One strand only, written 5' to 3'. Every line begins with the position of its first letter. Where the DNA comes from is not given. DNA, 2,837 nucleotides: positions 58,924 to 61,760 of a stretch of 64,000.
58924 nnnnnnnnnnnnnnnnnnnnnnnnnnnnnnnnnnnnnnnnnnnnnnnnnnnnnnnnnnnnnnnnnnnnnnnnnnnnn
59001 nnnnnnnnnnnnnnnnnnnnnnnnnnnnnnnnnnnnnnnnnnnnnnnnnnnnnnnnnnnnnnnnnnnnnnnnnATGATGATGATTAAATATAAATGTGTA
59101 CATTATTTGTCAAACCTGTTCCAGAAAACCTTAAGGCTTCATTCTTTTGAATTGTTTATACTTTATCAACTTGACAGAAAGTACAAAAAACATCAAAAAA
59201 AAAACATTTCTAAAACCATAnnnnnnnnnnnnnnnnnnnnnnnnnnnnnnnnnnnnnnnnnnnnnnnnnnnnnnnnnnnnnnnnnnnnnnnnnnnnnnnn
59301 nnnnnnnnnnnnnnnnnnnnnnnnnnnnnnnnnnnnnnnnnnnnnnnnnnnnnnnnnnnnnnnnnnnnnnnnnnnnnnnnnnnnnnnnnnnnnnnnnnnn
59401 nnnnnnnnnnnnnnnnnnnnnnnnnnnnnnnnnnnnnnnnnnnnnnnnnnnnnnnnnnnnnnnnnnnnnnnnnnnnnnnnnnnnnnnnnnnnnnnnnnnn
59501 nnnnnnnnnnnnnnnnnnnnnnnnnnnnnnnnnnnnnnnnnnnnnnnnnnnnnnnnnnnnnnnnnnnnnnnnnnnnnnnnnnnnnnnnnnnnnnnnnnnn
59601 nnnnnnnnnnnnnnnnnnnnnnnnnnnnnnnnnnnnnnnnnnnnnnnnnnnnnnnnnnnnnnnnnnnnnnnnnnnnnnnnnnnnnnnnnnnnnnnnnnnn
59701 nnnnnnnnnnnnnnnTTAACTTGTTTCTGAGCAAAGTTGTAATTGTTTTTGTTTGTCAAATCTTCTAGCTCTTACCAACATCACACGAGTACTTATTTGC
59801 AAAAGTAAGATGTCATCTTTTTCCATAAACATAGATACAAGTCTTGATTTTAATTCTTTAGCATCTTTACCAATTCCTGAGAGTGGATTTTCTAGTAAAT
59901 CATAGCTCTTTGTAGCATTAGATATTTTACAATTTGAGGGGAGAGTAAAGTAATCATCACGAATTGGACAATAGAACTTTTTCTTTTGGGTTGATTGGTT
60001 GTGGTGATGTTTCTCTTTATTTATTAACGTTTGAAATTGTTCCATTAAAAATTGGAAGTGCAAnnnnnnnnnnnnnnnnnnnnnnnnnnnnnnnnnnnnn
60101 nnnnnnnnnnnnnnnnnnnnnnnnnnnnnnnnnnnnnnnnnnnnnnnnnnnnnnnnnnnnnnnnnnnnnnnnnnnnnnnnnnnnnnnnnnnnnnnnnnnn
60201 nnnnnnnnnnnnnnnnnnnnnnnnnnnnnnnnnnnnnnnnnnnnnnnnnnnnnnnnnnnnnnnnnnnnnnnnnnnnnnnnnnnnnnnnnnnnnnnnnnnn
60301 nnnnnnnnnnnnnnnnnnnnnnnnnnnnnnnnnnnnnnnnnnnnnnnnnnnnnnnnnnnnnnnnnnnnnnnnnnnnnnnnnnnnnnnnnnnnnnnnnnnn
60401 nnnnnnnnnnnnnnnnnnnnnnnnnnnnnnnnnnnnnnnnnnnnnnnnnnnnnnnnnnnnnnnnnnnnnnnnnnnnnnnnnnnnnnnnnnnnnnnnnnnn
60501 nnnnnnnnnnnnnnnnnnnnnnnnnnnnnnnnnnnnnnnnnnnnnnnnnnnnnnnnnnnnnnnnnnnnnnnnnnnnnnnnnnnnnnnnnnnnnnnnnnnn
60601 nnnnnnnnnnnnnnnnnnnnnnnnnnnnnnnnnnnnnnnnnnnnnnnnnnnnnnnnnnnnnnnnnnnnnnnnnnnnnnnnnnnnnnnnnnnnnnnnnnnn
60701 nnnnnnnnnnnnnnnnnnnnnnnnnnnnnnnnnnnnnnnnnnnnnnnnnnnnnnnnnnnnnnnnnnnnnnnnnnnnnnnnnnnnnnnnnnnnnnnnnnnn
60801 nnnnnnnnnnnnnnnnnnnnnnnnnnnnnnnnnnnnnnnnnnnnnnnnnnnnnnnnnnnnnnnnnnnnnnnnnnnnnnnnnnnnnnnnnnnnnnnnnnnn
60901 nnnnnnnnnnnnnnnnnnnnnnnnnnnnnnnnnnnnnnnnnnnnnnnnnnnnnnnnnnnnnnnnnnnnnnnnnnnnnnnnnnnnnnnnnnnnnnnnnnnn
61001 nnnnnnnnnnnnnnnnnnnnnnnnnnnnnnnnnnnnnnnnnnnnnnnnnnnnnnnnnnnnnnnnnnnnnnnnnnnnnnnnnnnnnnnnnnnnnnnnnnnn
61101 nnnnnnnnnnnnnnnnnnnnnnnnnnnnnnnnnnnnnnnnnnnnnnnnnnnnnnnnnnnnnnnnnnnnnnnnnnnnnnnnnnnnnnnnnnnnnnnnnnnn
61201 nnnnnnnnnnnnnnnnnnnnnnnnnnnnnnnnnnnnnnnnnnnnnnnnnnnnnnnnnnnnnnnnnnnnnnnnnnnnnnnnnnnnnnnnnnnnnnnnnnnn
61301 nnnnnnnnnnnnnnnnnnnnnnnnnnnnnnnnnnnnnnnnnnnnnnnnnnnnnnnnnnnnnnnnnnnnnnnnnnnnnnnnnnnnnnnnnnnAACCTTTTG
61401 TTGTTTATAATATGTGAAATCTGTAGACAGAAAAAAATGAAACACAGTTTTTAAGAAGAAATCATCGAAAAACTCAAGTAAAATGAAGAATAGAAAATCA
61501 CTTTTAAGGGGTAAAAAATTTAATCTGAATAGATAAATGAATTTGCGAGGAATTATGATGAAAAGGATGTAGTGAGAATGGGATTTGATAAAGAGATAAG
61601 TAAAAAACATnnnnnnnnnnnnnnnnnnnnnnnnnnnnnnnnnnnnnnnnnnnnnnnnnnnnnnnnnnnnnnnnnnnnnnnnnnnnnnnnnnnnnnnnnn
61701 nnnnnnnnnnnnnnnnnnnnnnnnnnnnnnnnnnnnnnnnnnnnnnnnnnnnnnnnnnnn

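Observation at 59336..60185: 850-bp element with 37-bp terminal inverted repeats enclosing a 115-codon ORF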

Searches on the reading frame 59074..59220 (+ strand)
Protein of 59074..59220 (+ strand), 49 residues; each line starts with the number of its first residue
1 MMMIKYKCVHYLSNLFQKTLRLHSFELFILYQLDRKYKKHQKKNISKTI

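Call 81: find_encoding_contigs(protein=window:59074-59220:+, flank=5000, max_places=5)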
Protein window:59074-59220:+ (49 aa): no gene with exactly this product is on record in the collection.

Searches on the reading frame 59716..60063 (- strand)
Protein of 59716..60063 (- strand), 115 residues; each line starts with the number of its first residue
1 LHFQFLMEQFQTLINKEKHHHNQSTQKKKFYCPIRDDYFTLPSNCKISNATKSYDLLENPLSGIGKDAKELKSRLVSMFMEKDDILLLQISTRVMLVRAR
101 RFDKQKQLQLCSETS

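Call 9: search_protein_families(library=pfam, proteins=[window:59719-60063:-], max_evalue=10)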
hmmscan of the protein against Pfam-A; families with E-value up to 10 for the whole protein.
seq(115 aa): 1 family
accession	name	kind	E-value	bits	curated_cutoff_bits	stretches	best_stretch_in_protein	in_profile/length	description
PF16284.10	DUF4930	-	0.12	12.8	25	1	2-61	3-61/144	Domain of unknown function (DUF4930)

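Call 17: find_encoding_contigs(protein=window:59716-60063:-, flank=5000, max_places=10)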
Protein window:59716-60063:- (115 aa): no gene with exactly this product is on record in the collection.

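Call 18: find_encoding_contigs(protein=window:59716-60045:-, flank=5000, max_places=10)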
Protein window:59716-60045:- (109 aa): no gene with exactly this product is on record in the collection.

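Call 41: search_protein_representatives(protein=window:59719-60045:-)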
Query: 109 residues. Proteins with E-value up to 0.001 (for the whole library): 2; up to 1e-10: 0; up to 1e-30: 0. The best 2 are listed.
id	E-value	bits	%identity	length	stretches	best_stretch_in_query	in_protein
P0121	5.4e-06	42.6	45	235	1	18-79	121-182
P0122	2.8e-05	40.3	42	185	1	20-74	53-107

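Call 43: list_cluster_members(proteins=[P0121, P0122])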
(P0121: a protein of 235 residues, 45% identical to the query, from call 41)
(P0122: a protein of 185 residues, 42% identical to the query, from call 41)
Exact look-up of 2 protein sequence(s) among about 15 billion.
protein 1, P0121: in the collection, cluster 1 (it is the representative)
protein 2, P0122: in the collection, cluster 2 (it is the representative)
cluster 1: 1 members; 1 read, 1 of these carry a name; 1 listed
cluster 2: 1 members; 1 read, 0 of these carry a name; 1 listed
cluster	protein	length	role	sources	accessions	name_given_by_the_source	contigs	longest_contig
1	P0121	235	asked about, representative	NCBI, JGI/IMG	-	hypothetical protein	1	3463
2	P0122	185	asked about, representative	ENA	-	-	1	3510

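Call 44: search_protein_families(library=pfam, proteins=[P0121, P0122], max_evalue=10)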
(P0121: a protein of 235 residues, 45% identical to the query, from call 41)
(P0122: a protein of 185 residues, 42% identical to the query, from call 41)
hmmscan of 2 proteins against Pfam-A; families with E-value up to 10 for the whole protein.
P0121 (235 aa): 1 family
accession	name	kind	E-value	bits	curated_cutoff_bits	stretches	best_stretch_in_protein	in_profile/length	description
PF09888.14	DUF2115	-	0.3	12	25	1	123-139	134-150/162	Uncharacterized protein conserved in archaea (DUF2115)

P0122 (185 aa): 0 families

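Call 45: find_encoding_contigs(protein=P0121, flank=5000, max_places=4)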
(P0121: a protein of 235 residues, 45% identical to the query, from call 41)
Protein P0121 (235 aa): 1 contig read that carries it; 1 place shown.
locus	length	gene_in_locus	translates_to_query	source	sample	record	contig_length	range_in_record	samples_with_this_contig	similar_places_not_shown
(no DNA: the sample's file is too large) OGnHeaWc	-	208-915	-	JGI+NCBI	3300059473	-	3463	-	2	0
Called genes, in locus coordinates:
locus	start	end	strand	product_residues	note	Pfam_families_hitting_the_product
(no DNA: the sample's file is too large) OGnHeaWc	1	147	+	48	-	?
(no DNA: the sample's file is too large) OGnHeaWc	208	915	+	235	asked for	-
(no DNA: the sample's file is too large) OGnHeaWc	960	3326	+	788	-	-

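Call 46: find_encoding_contigs(protein=P0122, flank=5000, max_places=4)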
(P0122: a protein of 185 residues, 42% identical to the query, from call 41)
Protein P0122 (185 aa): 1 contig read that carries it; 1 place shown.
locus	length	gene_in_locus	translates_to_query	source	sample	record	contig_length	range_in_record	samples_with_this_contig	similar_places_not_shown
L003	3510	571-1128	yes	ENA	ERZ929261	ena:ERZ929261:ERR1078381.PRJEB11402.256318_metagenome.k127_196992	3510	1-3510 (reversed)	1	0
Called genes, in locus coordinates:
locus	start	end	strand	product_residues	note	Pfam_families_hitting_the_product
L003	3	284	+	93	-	?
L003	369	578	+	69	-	-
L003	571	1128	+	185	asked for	-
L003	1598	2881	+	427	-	-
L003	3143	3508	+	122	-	?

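Call 54: find_related_loci(query=A2, collection=metagenome_contigs, flank=10000)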
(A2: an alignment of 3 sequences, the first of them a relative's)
Query A2 (235 aa) in metagenome_contigs; peptide patterns used: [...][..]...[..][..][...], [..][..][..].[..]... (x = any residue, [..] = any of these).
600 stretches matched a pattern, but none encodes a relative of the query by tblastn (E <= 1e-3).

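Call 55: find_related_loci(query=A2, collection=viral_contigs, flank=10000)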
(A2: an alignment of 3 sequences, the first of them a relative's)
Query A2 (235 aa) in viral_contigs; peptide patterns used: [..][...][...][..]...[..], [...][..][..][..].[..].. (x = any residue, [..] = any of these).
104 stretches matched a pattern, but none encodes a relative of the query by tblastn (E <= 1e-3).

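Call 56: search_solved_structures(query=A2, max_evalue=10)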
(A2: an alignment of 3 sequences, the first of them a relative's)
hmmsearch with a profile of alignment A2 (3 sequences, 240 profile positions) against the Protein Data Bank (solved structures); distinct sequences matched with E-value up to 10: 0.

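Call 70: search_protein_families(library=pfam, proteins=[L003:1598-2878:+, L003:27-281:+, L003:2728-2997:+], max_evalue=1)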
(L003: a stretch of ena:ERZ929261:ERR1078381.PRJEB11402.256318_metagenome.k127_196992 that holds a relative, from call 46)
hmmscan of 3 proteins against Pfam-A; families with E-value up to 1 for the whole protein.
L003:1598-2878:+ (427 aa): 2 families
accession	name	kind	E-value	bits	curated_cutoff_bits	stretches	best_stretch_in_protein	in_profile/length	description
PF12937.12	F-box-like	-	0.018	15.2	24.3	1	212-238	1-27/47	F-box-like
PF15009.12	STING_LBD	-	0.18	11.6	27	1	262-326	8-69/182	STING ligand-binding domain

L003:27-281:+ (85 aa): 0 families

L003:2728-2997:+ (90 aa): 1 family
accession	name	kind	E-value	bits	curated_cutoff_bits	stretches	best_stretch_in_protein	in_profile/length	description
PF10262.15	Rdx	-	0.13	12.9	22.6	1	28-56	1-29/74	Rdx family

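Call 71: predict_structure(alignment_id=A3)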
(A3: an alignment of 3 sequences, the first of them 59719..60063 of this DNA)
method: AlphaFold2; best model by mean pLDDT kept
length: 115 residues; sequences in the alignment: 3
mean_pLDDT: 55.5   pTM: 0.27
mean pLDDT of the five models: 55.5, 54.2, 53.9, 50.8, 49.2
residues with pLDDT >= 90: 0; 70-90: 12; 50-70: 68; < 50: 35
segments of 3 or more residues with pLDDT < 50: 3-6, 12-26, 113-115
pLDDT, mean of each block of 10 residues (from residue 1): 48 47 48 65 59 56 70 64 53 53 52 47
secondary structure, 60 per line:
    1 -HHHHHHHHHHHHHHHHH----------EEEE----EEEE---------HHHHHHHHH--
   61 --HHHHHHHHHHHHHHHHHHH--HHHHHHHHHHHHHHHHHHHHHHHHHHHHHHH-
elements in order: H2-18 E29-32 E37-40 H50-58 H63-81 H84-114

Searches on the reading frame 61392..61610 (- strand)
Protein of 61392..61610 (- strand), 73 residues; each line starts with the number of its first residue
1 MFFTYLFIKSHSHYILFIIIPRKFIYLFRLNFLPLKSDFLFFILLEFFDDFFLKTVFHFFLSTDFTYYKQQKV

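Call 82: find_encoding_contigs(protein=window:61392-61610:-, flank=5000, max_places=5)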
Protein window:61392-61610:- (73 aa): no gene with exactly this product is on record in the collection.
